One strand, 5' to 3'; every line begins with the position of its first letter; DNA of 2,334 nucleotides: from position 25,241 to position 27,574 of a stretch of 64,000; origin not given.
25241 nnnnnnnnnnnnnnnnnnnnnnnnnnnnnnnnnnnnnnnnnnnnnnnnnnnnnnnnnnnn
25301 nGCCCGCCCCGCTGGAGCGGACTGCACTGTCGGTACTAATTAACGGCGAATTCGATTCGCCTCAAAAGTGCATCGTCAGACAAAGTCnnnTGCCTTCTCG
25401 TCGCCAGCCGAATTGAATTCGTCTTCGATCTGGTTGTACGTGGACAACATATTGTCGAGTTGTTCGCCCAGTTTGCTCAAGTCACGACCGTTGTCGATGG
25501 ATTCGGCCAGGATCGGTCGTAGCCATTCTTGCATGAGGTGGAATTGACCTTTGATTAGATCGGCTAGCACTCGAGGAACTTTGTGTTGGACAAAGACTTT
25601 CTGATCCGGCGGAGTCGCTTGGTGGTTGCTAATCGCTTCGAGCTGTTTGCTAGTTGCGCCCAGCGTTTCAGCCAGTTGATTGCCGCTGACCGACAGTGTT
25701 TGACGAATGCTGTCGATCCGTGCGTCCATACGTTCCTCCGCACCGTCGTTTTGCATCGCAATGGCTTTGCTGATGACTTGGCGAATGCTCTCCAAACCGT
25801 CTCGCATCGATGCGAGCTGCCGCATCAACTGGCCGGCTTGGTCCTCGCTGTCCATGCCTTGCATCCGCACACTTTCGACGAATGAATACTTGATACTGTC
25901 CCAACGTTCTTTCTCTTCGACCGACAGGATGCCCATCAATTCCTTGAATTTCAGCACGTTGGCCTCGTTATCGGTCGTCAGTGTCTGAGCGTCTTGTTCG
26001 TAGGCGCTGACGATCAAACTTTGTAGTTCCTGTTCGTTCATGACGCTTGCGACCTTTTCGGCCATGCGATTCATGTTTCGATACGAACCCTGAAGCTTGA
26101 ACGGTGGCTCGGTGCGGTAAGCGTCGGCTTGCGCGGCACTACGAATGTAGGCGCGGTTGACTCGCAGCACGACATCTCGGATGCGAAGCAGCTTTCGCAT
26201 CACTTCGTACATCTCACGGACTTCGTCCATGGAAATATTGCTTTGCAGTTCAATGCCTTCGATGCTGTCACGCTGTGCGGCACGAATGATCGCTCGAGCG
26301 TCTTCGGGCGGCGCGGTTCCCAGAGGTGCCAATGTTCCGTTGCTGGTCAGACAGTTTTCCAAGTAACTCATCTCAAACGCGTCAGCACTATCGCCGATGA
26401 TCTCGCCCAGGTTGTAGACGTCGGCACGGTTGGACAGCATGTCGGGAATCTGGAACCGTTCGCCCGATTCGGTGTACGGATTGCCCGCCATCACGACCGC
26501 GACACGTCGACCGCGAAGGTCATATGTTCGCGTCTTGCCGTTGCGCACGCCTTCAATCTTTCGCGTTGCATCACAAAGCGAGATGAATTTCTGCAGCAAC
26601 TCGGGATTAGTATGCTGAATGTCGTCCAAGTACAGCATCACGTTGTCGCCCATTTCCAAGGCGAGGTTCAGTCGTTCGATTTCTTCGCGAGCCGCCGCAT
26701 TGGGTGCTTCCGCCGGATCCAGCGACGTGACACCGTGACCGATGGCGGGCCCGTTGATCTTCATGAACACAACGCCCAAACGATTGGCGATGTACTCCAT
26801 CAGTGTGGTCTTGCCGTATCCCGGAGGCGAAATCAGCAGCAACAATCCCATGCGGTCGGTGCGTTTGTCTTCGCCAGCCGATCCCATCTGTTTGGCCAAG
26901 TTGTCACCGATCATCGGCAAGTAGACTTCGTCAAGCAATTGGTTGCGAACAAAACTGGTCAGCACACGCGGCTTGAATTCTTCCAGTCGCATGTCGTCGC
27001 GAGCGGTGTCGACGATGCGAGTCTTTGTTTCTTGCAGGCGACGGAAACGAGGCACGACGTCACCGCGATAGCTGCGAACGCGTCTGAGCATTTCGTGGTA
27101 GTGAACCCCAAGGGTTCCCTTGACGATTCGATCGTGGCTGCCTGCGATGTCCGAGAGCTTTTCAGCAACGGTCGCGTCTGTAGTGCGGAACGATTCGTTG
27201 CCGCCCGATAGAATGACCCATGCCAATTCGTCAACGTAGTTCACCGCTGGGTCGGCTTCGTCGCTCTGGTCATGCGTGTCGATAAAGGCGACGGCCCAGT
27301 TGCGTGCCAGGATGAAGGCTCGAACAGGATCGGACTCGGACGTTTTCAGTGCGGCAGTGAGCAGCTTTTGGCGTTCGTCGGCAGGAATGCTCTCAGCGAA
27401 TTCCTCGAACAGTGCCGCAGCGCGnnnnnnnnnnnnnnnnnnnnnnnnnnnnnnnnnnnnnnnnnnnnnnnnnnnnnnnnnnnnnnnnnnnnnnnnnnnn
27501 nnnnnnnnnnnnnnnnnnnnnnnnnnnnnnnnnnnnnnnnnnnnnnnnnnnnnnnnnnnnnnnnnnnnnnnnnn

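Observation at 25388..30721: Unusual architecture of the 1777-aa ATPase: N-terminal ~420-aa globular region, ~800-aa helical/coiled-coil arm, a single AAA_5 core, and a C-terminal helical tail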

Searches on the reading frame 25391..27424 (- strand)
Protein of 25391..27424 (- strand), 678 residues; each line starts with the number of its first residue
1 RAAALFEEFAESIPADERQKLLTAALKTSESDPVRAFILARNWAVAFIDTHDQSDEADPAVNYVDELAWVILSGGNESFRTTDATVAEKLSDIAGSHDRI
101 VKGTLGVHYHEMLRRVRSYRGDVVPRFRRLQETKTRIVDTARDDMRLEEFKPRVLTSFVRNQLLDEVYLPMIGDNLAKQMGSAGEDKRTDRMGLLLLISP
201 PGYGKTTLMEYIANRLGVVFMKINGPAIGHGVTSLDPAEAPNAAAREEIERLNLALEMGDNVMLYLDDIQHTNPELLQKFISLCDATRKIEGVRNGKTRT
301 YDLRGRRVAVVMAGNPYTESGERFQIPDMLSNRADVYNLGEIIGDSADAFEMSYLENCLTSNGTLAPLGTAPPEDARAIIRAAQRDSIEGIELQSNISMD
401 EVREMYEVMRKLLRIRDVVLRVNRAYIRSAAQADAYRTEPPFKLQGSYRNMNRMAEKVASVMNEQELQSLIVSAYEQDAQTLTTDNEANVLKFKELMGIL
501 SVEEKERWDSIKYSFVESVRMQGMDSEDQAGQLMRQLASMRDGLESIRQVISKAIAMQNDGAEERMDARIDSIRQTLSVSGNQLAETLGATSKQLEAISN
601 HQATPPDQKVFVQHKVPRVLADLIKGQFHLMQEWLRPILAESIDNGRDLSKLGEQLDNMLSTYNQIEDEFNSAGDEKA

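Call 40: search_solved_structures(query=A1, max_evalue=0.1, show_alignments=3)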
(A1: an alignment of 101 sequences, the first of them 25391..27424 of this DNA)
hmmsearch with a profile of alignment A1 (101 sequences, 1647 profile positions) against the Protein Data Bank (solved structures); distinct sequences matched with E-value up to 0.1: 61 (the best 60 are shown).
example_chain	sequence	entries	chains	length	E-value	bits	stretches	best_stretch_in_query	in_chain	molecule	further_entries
7swl_A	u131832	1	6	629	0.00039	21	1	1242-1308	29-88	Rix7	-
1ixr_C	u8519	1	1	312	0.00075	20.1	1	1274-1308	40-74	RuvB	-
1ixs_B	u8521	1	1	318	0.00077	20.1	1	1274-1308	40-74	RuvB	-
9dx3_A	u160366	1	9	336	0.00077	20.1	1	1268-1308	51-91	Holliday junction branch migration complex subunit RuvB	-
8efv_D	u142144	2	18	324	0.00079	20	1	1274-1308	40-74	Holliday junction ATP-dependent DNA helicase RuvB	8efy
1hqc_A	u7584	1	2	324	0.00079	20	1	1274-1308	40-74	RUVB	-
9dx4_A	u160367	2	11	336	0.00084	19.9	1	1268-1308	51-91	Holliday junction branch migration complex subunit RuvB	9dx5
9bji_A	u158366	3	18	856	0.0052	17.3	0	1275-1308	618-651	Nuclear valosin-containing protein-like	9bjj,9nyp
7pbl_A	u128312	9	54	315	0.0078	16.7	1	1276-1309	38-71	Holliday junction ATP-dependent DNA helicase RuvB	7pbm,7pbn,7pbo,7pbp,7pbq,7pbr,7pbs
6mat_A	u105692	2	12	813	0.0082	16.7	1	1242-1308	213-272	Rix7 mutant | Rix7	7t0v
7t3i_A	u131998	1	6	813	0.0082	16.7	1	1242-1308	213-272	Rix7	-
6ef2_K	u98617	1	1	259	0.0084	16.6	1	1246-1306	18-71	26S proteasome regulatory subunit 6B homolog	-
6ef0_K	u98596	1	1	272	0.0091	16.5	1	1246-1306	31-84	26S proteasome regulatory subunit 6B homolog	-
6ef1_K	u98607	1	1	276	0.0093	16.5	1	1246-1306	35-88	26S proteasome regulatory subunit 6B homolog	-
6fvw_K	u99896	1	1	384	0.015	15.8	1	1246-1306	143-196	26S proteasome regulatory subunit 6B homolog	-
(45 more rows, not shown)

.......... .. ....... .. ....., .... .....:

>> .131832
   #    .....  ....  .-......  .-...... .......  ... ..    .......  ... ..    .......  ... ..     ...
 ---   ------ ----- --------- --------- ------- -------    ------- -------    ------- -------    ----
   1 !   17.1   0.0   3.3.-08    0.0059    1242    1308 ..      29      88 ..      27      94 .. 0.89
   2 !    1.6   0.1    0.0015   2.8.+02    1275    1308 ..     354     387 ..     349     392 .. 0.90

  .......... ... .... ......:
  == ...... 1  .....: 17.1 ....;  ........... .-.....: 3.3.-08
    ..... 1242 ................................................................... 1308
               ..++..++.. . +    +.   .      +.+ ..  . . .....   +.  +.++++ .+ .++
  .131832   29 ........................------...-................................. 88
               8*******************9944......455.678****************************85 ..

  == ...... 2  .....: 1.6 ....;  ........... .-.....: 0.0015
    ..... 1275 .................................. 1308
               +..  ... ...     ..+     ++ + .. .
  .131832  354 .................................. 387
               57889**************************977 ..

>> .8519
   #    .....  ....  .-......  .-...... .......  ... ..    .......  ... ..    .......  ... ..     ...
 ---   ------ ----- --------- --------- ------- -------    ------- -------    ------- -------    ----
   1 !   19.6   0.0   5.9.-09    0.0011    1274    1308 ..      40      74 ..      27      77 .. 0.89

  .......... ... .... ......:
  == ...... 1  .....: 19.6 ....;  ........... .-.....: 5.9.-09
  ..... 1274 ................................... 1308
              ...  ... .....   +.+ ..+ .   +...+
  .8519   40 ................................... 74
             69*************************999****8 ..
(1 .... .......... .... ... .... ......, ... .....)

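Call 46: find_related_loci(query=A1, collection=genome_contigs, flank=10000)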
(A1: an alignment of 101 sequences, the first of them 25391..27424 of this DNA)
Query A1 (678 aa) in genome_contigs; peptide patterns used: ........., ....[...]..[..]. (x = any residue, [..] = any of these).
600 stretches matched a pattern (row limit reached: there are more); 584 encode a relative of the query (tblastn E <= 1e-3); the best 80 are kept; 80 distinct loci.
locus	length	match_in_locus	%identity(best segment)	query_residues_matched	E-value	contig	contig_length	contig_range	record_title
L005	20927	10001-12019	81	1-673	0e+0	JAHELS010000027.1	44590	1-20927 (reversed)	MAG: Rhodopirellula sp. isolate Ww632 NODE_1532_length_44590_cov_4.759473, whole genome shotgun sequence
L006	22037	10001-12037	79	1-678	0e+0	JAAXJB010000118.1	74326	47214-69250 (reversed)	MAG: Rubripirellula sp. isolate SW22112_bin_5 NODE_133_length_74326_cov_13.763986, whole genome shotgun sequence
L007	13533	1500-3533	79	1-677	0e+0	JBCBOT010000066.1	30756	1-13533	MAG: Planctomycetota bacterium isolate J06633_13 NODE_66_length_30756_cov_6.471234, whole genome shotgun sequence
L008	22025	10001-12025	76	2-676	0e+0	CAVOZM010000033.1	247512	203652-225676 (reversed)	MAG: Pirellulaceae bacterium isolate MFD09779.bin.2.214 genome assembly, contig: contig_33661, whole genome shotgun sequ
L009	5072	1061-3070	77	2-670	0e+0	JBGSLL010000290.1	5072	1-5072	MAG: Rhodopirellula sp. isolate JTS-AC204 k141_2716249, whole genome shotgun sequence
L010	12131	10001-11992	75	1-676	0e+0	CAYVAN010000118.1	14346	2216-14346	MAG TPA_asm: uncultured Rhodopirellula sp. isolate SRP268394_co1_174 genome assembly, contig: NODE_6938_length_14346_cov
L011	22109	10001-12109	70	1-677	0e+0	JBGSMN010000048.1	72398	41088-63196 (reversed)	MAG: Rhodopirellula sp. isolate JTS-AC231 k141_1483472, whole genome shotgun sequence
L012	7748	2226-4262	71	1-678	0e+0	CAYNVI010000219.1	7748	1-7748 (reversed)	MAG TPA_asm: uncultured Pirellulaceae bacterium isolate binchicken_co13_436 genome assembly, contig: NODE_15707_length_7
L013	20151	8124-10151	70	1-675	0e+0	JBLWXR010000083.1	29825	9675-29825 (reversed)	MAG: Roseimaritima sp. isolate EA21-05 A21maxbin.016RE.5K@83, whole genome shotgun sequence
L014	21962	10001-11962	79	1-663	0e+0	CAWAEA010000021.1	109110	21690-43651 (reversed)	MAG: Pirellulaceae bacterium isolate MFD03250.bin.2.20 genome assembly, contig: contig_3570, whole genome shotgun sequen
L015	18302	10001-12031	69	1-676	0e+0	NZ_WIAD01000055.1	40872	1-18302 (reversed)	Roseimaritima sediminicola strain JC651 55_length=40872_depth=0.96x, whole genome shotgun sequence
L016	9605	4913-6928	56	3-677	0e+0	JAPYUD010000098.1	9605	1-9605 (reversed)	MAG: Pirellulaceae bacterium isolate PW8.concoct.81 PW8_8008_length_9605_cov_6.997696, whole genome shotgun sequence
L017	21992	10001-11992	56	7-671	0e+0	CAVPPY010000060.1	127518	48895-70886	MAG: Pirellulaceae bacterium isolate MFD09779.bin.2.80 genome assembly, contig: contig_61904, whole genome shotgun seque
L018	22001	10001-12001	55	1-672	0e+0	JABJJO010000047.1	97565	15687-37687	MAG: Planctomycetaceae bacterium isolate SI074_bin7 k141_655109, whole genome shotgun sequence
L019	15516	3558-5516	55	25-673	0e+0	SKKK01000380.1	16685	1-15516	MAG: Planctomycetaceae bacterium isolate CSSed162cmA_153 CSSed16-2cmA-8530, whole genome shotgun sequence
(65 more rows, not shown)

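Call 51: predict_structure(alignment_id=A1)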
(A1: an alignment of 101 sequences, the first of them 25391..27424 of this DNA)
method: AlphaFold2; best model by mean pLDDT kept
length: 678 residues; sequences in the alignment: 101
mean_pLDDT: 84.3   pTM: 0.63
mean pLDDT of the five models: 84.3, 83.7, 83.0, 81.2, 78.5
residues with pLDDT >= 90: 334; 70-90: 234; 50-70: 93; < 50: 17
segments of 3 or more residues with pLDDT < 50: 604-616, 676-678
pLDDT, mean of each block of 10 residues (from residue 1): 92 90 79 91 94 84 92 89 89 89 89 91 94 93 76 64 89 87 61 82 88 90 94 95 96 92 94 93 86 93 90 84 80 90 89 93 94 94 95 95 98 97 93 89 93 96 97 96 91 97 96 90 71 70 71 63 66 73 73 72 46 46 67 68 61 73 75 57
secondary structure, 60 per line:
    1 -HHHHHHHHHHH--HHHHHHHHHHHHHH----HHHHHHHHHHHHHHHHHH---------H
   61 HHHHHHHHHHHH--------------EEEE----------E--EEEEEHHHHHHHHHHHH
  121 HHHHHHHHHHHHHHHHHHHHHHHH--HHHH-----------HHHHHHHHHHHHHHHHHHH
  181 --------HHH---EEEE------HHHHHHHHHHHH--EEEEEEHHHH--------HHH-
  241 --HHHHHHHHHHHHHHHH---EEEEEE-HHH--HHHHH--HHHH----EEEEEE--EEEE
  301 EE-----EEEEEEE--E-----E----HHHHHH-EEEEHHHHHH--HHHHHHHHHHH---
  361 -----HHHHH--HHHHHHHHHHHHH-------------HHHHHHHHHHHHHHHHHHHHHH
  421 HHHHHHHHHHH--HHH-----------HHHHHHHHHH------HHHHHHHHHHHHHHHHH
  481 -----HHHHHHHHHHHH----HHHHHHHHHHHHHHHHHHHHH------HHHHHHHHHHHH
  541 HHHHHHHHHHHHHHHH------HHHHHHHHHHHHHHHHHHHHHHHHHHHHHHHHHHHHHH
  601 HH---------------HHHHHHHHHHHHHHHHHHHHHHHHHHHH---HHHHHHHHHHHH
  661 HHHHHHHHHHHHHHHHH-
elements in order: H2-12 H15-28 H33-50 H60-72 E87-90 E104-108 H109-144 H147-150 H162-180 E195-198 H205-216 E219-224 H225-228 H243-258 E262-267 H274-278 H281-284 E289-294 E297-302 E308-314 H328-333 E335-338 H339-344 H347-357 H366-370 H373-385 H399-431 H448-457 H464-480 H486-497 H502-522 H529-556 H563-602 H618-645 H649-677

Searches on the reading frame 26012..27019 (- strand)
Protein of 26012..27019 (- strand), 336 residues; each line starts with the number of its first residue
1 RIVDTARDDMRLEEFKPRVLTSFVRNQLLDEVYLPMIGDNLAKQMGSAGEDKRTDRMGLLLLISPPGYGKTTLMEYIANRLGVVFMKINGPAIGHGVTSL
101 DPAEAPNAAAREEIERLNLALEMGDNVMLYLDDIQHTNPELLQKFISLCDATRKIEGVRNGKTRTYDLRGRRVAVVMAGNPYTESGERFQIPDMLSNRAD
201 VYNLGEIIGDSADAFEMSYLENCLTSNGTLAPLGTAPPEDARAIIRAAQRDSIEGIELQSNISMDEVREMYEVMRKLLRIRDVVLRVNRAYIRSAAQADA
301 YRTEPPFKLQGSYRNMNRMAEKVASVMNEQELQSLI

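Call 44: search_protein_families(library=pfam, proteins=[window:26012-27019:-], max_evalue=1)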
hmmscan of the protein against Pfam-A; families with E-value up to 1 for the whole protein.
seq(336 aa): 12 families
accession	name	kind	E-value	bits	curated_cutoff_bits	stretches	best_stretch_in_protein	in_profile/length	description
PF00004.35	AAA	-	5.6e-07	30.5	21.2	1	60-136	1-68/131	ATPase family associated with various cellular activities (AAA)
PF05496.18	RuvB_N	-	4.8e-06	26.9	27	1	51-95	27-71/159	Holliday junction DNA helicase RuvB P-loop domain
PF07728.20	AAA_5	-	5.5e-06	26.9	22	1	60-184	2-126/139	AAA domain (dynein-related subfamily)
PF13401.12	AAA_22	-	8.6e-06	26.5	27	1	57-151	5-110/130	AAA domain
PF13191.12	AAA_16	-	0.0015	19.5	32.6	1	51-82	18-49/167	AAA ATPase domain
PF13173.12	AAA_14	-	0.021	15.2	27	1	67-149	12-85/129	AAA domain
PF20720.3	nSTAND3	-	0.067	13.3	27.2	1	57-80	17-40/155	Novel STAND NTPase 3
PF03215.21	Rad17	-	0.15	12.4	23.8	1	53-86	43-74/186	Rad17 P-loop domain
PF25199.1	nSTAND_NTPase5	-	0.2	11.9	34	1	50-81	34-65/145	Novel STAND NTPase 5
PF02367.23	TsaE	-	0.23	11.8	26.6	1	42-84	11-48/128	Threonylcarbamoyl adenosine biosynthesis protein TsaE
PF24883.2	NPHP3_N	-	0.25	12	24.8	1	57-81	22-46/164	Nephrocystin 3, N-terminal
PF00910.28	RNA_helicase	-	0.27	12.2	21.5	0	61-82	2-23/105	RNA helicase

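Call 109: search_solved_structures(query=A4, max_evalue=10, show_alignments=0)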
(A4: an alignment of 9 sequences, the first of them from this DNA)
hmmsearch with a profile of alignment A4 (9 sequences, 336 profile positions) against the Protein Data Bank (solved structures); distinct sequences matched with E-value up to 10: 153 (the best 60 are shown).
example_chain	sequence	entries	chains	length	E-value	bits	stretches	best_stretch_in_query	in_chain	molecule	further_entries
7swl_A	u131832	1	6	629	2.2e-06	30.3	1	26-93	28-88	Rix7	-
7t3i_A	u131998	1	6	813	3e-06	29.8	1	26-93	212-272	Rix7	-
6mat_A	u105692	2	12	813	3e-06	29.8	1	26-93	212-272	Rix7 mutant | Rix7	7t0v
9bji_A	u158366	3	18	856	1.1e-05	28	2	60-93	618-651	Nuclear valosin-containing protein-like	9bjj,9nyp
5vc7_A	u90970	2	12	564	0.00018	24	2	61-93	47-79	VCP-like ATPase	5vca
6chs_H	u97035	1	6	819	0.00024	23.6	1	60-96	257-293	Putative cell division control protein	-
7wub_C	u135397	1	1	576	0.00024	23.5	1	60-95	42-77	Transitional endoplasmic reticulum ATPase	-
7wub_D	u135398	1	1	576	0.00024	23.5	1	60-95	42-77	Transitional endoplasmic reticulum ATPase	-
6mck_A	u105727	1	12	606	0.00028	23.3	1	60-95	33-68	Transitional endoplasmic reticulum ATPase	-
5g4g_A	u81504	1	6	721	0.00032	23.2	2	61-93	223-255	VCP-LIKE ATPASE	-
5g4f_A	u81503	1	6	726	0.00032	23.1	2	61-93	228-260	VCP-LIKE ATPASE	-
7rlj_A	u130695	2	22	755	0.00036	23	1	60-95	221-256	Transitional endoplasmic reticulum ATPase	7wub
8yka_A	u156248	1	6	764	0.00038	22.9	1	60-95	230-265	Transitional endoplasmic reticulum ATPase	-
7lmy_A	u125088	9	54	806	0.00039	22.9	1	60-95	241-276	Transitional endoplasmic reticulum ATPase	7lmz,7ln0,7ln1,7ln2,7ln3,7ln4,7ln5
9m4n_A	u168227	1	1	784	0.00039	22.9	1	60-95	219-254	Cell division control protein 48 homolog A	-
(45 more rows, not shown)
